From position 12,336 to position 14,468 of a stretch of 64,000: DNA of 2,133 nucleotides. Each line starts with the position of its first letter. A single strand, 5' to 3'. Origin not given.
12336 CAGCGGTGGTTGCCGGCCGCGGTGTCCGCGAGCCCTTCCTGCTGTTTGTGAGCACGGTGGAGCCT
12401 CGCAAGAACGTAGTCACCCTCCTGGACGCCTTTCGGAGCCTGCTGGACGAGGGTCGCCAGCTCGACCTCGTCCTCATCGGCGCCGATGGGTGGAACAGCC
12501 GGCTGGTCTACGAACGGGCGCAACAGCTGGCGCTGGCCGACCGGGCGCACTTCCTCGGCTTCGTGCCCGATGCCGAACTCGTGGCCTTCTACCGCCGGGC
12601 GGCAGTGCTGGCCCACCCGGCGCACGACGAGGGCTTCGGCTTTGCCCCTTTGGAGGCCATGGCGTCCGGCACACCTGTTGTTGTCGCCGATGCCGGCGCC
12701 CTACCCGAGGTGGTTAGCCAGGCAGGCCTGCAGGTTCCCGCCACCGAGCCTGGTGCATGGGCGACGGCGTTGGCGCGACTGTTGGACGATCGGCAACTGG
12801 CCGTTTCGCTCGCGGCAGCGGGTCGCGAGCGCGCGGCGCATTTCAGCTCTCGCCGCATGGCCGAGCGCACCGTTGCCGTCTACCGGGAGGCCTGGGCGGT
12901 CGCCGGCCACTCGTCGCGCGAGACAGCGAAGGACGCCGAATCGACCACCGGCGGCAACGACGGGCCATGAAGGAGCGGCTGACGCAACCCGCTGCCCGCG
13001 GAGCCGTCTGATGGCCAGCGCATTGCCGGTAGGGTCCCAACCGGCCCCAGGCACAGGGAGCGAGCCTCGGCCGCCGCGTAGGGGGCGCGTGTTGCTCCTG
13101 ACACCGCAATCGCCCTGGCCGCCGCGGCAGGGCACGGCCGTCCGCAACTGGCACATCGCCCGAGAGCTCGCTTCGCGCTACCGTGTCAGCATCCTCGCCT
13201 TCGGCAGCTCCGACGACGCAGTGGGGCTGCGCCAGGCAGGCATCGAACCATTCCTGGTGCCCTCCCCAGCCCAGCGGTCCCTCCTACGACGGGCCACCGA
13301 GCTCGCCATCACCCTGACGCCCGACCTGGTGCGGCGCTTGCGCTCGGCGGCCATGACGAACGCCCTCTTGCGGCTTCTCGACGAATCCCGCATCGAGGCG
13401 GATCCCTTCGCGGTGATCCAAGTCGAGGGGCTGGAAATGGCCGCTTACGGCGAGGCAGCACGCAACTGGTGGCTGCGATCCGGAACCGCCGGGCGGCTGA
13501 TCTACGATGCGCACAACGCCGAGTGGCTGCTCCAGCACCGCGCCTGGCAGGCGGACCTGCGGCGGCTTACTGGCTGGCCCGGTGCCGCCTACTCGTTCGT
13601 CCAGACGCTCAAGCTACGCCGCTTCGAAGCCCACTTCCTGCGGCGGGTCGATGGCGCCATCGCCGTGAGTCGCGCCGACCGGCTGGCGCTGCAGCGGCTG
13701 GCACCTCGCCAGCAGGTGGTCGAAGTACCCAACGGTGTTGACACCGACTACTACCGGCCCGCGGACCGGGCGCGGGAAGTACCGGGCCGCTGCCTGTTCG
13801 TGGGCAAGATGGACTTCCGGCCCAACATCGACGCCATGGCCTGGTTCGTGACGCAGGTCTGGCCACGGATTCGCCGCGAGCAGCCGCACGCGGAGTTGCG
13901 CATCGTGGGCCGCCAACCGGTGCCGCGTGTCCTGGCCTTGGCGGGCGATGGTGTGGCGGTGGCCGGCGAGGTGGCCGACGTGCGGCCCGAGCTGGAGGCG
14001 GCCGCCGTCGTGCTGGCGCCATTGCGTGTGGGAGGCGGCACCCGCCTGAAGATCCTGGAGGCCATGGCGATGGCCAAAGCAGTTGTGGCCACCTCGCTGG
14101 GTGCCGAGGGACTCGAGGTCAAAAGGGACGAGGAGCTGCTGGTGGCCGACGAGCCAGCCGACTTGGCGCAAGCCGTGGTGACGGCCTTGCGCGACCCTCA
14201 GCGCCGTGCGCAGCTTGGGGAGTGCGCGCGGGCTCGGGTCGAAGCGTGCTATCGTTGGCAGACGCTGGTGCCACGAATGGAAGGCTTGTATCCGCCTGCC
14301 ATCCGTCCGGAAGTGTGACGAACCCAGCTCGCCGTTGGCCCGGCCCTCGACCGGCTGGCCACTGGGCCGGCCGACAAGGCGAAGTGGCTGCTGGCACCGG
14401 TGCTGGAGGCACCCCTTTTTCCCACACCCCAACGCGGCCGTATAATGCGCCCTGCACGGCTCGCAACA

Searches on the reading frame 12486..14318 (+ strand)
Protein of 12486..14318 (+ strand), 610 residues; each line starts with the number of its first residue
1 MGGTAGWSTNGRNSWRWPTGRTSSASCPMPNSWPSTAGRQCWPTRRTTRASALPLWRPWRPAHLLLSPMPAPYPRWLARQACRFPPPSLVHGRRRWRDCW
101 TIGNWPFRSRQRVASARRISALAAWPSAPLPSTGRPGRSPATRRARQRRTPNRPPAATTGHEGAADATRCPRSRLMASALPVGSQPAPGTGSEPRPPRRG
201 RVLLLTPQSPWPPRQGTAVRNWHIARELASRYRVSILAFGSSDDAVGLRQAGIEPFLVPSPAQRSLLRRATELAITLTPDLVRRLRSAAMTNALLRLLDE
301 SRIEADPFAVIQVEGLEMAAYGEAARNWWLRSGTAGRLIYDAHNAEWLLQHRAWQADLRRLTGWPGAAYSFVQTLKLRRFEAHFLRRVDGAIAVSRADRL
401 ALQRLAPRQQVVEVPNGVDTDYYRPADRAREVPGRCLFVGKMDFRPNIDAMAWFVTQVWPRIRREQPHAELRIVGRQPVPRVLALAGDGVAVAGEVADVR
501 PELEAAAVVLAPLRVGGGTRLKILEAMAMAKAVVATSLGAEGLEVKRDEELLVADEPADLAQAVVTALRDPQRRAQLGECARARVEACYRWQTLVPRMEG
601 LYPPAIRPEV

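Call 6: search_protein_families(library=pfam, proteins=[window:12486-14318:+], max_evalue=0.001)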
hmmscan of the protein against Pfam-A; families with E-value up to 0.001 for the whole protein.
window:12486-14318:+ (610 aa): 4 families
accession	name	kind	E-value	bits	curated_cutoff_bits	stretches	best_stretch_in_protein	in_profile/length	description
PF13692.12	Glyco_trans_1_4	-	3e-26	92.8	27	1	435-570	3-142/142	Glycosyl transferases group 1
PF13524.12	Glyco_trans_1_2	-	1.3e-08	35.4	25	1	464-593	10-137/144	Glycosyl transferase-like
PF13439.12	Glyco_transf_4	-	3.9e-08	33.9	28.5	1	216-421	3-169/170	Glycosyltransferase Family 4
PF00534.26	Glycos_transf_1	-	4.7e-08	33.2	26.4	1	455-583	33-171/172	Glycosyl transferases group 1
